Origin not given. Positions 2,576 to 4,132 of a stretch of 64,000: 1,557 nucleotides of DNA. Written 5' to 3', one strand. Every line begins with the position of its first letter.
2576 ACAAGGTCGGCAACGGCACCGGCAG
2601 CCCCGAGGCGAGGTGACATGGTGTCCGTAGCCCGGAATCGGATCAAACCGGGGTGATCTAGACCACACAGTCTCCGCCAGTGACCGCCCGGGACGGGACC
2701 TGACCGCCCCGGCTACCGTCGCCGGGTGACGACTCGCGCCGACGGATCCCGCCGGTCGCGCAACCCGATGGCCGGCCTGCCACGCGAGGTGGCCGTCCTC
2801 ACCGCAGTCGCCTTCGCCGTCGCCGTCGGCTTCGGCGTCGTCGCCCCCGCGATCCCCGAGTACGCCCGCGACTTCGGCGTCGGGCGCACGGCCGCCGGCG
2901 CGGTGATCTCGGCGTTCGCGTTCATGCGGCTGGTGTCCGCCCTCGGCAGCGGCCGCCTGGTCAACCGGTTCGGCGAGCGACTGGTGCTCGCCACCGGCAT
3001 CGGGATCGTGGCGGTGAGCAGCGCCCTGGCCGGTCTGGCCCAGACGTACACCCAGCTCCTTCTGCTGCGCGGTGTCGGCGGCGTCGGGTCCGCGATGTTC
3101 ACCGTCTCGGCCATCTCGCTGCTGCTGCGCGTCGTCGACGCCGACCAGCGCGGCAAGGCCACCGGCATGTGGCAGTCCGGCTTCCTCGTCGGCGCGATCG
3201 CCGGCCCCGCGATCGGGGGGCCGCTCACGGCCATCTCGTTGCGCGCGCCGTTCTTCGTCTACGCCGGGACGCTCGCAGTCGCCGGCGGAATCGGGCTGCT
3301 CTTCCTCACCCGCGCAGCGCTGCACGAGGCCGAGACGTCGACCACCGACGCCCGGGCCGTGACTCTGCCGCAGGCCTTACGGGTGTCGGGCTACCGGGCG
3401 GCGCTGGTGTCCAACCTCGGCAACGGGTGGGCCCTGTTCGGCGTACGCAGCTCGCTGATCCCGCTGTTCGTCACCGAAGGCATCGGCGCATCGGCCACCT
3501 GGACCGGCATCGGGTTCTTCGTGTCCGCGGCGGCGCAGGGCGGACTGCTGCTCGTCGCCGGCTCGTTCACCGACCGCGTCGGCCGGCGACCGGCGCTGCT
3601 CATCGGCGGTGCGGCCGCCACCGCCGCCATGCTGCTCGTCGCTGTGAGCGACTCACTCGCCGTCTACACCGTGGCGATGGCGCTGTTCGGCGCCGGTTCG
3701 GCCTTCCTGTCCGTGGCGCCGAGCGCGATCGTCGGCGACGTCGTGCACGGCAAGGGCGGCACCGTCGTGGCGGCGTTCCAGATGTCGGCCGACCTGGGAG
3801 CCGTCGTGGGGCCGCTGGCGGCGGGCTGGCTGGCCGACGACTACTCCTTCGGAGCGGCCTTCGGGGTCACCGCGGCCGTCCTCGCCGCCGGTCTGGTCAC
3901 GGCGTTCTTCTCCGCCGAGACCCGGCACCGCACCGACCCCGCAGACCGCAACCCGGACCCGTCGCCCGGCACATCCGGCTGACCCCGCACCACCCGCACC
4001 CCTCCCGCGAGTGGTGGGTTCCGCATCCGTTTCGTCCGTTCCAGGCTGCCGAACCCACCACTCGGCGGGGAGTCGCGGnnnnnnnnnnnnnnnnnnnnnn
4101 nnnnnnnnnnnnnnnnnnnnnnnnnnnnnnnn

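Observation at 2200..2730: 11-codon ORF (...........) with strong SD and a downstream hairpin, in the 5' region of an MFS transporter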

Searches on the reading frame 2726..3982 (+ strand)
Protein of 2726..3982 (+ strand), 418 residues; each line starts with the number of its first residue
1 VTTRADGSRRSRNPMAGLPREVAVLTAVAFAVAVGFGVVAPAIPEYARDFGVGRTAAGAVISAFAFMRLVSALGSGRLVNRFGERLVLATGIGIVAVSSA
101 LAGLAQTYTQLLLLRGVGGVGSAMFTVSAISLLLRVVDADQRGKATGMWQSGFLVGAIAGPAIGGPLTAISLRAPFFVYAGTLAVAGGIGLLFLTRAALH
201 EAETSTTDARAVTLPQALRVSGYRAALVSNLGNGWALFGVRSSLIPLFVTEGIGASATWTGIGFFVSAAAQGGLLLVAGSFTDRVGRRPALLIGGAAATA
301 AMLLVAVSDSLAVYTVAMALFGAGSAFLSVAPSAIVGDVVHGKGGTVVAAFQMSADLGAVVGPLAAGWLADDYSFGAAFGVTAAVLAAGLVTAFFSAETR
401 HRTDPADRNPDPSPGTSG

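Call 6: search_protein_families(library=pfam, proteins=[window:2726-3982:+])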
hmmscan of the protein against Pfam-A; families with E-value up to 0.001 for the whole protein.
window:2726-3982:+ (418 aa): 5 families
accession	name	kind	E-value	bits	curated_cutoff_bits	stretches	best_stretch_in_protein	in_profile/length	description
PF07690.21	MFS_1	-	1.3e-50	172.7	33.4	2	26-222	2-203/347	Major Facilitator Superfamily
PF00083.30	Sugar_tr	-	1.8e-07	30.9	22.3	1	56-164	47-158/452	Sugar (and other) transporter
PF00854.27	PTR2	-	4.1e-06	26.4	27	1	305-398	24-123/392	POT family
PF03092.22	BT1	-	8.9e-06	25.1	22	1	292-410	67-187/432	BT1 family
PF12832.13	MFS_1_like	-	0.0002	21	25.2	1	20-168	212-362/373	MFS_1 like family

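Call 10: find_homologous_proteins(query=window:2726-3982:+, max_evalue=1e-40)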
Query window:2726-3982:+ (418 aa): 4672 proteins with E <= 1e-40 among 8000 candidates; the best 120 are listed.
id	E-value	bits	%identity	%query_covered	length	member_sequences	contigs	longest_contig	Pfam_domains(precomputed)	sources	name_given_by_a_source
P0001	2.0e-219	747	93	97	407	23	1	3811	PF00083.31,PF07690.22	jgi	jgi:MFS family permease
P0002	2.5e-212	723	87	100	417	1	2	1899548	PF00854.28,PF00083.31,PF07690.22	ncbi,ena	-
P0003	2.3e-210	717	91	97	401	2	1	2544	PF00083.31,PF07690.22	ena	-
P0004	1.0e-209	715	89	97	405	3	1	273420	PF00083.31,PF07690.22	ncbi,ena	-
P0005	3.4e-209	713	85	100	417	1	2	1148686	PF00083.31,PF07690.22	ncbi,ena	-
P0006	1.2e-207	708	88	97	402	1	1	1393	PF00854.28,PF00083.31,PF07690.22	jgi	jgi:MFS family permease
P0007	4.6e-202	690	83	98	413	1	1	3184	PF00083.31,PF07690.22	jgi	jgi:MFS family permease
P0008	4.9e-202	689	87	93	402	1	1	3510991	PF00083.31,PF07690.22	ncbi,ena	-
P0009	1.1e-201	688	84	98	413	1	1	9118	PF07690.22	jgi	jgi:MFS family permease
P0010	4.9e-200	683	84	97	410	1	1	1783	PF00854.28,PF00083.31,PF07690.22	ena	-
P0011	1.1e-199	682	85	96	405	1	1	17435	PF00854.28,PF00083.31,PF07690.22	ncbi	ncbi:MAG TPA: MFS transporter [Actinomycetes bacterium]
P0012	1.5e-199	681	87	94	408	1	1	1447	PF00083.31,PF07690.22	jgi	jgi:MFS family permease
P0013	1.8e-199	681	85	96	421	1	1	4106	PF00854.28,PF00083.31,PF07690.22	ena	-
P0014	2.4e-199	681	82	99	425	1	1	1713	PF00854.28,PF03092.23,PF00083.31,PF07690.22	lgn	-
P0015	3.2e-199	680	85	94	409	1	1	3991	PF03092.23,PF00083.31,PF07690.22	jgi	-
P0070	2.7e-193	661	81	98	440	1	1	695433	PF00083.31,PF07690.22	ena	-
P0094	2.4e-184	631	80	95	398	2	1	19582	PF00854.28,PF00083.31,PF07690.22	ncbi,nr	ncbi:MAG: MFS transporter [Sporichthyaceae bacterium]|nr:MFS transporter [Sporichthyaceae bacterium]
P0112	3.4e-177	608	76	95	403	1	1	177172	PF00854.28,PF03092.23,PF00083.31,PF07690.22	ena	-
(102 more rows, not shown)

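Call 11: find_encoding_contigs(protein=P0002, flank=4000, max_places=2)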
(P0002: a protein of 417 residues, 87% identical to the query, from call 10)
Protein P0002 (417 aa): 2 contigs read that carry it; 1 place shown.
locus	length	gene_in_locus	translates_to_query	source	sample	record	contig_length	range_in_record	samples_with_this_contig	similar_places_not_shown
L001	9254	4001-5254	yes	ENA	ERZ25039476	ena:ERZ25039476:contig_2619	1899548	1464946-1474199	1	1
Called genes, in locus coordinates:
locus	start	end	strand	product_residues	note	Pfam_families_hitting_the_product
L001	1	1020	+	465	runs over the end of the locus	PF01078:Mg_chelatase (faint), PF00158:Sigma54_activat (faint), PF07728:AAA_5 (faint)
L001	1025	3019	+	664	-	PF27532:Mb0984_helical, PF27098:Rv0959_3rd, PF13519:VWA_2 (weak)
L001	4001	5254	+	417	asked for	PF00083:Sugar_tr (faint), PF07690:MFS_1, PF00854:PTR2 (weak)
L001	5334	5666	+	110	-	PF08922:DUF1905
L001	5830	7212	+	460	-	PF02720:DUF222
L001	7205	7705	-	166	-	-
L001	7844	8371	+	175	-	PF00583:Acetyltransf_1, PF13673:Acetyltransf_10 (weak), PF13508:Acetyltransf_7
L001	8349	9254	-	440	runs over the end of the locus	PF13941:MutL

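Call 12: find_encoding_contigs(protein=P0005, flank=4000, max_places=2)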
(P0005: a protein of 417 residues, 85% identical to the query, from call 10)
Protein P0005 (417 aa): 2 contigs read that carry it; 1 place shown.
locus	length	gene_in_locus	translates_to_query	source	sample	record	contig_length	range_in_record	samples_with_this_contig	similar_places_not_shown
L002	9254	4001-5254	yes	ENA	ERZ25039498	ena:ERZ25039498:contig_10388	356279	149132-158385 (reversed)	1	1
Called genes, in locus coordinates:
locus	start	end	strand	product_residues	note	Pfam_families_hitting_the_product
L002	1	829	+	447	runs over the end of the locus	PF01078:Mg_chelatase (faint), PF00158:Sigma54_activat (faint), PF07728:AAA_5 (faint)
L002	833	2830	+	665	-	PF27532:Mb0984_helical, PF27098:Rv0959_3rd, PF13519:VWA_2 (weak)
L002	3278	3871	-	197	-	-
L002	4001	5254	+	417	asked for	PF00083:Sugar_tr (faint), PF07690:MFS_1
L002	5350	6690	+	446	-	PF02720:DUF222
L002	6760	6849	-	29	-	-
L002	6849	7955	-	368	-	PF00881:Nitroreductase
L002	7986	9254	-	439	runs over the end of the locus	PF13941:MutL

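Call 13: find_encoding_contigs(protein=P0008, flank=4000, max_places=2)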
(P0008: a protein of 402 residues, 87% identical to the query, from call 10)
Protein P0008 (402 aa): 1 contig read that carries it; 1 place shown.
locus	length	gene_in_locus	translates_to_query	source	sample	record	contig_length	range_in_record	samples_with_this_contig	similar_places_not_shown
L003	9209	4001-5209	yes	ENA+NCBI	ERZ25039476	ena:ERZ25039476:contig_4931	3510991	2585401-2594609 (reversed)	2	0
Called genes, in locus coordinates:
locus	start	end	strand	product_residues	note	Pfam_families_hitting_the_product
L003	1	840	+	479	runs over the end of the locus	PF01078:Mg_chelatase (faint), PF00158:Sigma54_activat (faint), PF13191:AAA_16 (weak), PF07728:AAA_5 (faint)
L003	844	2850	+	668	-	PF27532:Mb0984_helical, PF27098:Rv0959_3rd, PF13519:VWA_2 (weak)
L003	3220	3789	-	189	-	-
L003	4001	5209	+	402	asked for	PF00083:Sugar_tr (faint), PF07690:MFS_1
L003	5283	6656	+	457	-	PF02720:DUF222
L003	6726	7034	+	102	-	PF08922:DUF1905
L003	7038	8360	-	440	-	PF13941:MutL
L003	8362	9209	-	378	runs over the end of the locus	PF01053:Cys_Met_Meta_PP, PF00155:Aminotran_1_2 (weak), PF01212:Beta_elim_lyase (weak)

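Call 17: find_encoding_contigs(protein=P0112, flank=4000, max_places=2)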
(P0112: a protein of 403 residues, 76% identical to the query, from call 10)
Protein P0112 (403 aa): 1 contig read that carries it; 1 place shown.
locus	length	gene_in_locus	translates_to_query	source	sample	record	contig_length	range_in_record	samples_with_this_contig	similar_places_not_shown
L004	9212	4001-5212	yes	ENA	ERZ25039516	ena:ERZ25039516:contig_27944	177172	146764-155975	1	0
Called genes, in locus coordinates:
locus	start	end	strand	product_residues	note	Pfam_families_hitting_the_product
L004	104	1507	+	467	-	PF00158:Sigma54_activat (faint), PF01078:Mg_chelatase (faint), PF13191:AAA_16 (weak), PF07728:AAA_5 (faint)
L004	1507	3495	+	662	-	PF27532:Mb0984_helical, PF13519:VWA_2 (faint), PF27098:Rv0959_3rd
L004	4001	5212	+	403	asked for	PF07690:MFS_1, PF00083:Sugar_tr (weak), PF07690:MFS_1, PF00854:PTR2 (weak), PF03092:BT1 (weak)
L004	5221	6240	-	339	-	PF13941:MutL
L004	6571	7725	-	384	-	PF01053:Cys_Met_Meta_PP, PF00155:Aminotran_1_2 (weak), PF01041:DegT_DnrJ_EryC1 (weak)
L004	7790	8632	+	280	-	PF19420:DDAH_eukar, PF02274:ADI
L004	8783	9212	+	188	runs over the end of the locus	PF01625:PMSR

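Call 18: find_encoding_contigs(protein=P0094, flank=4000, max_places=2)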
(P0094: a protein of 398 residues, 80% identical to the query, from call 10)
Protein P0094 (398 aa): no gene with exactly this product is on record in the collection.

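Call 19: find_encoding_contigs(protein=P0070, flank=4000, max_places=2)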
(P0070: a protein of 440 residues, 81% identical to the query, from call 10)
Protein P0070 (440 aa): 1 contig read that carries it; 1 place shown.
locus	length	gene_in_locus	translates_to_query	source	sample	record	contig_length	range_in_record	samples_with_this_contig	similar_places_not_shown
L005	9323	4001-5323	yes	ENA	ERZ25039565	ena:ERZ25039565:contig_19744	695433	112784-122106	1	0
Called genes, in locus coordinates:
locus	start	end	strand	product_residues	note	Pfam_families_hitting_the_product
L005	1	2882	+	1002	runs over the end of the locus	PF27532:Mb0984_helical, PF13519:VWA_2 (faint), PF27098:Rv0959_3rd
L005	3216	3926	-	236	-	-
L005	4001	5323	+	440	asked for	PF00083:Sugar_tr (weak), PF07690:MFS_1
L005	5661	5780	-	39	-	-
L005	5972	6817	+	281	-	PF00324:AA_permease, PF13520:AA_permease_2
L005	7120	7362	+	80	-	PF00582:Usp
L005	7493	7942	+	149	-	-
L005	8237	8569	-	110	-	PF13941:MutL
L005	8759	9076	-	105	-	PF01053:Cys_Met_Meta_PP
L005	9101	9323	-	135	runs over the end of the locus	PF01053:Cys_Met_Meta_PP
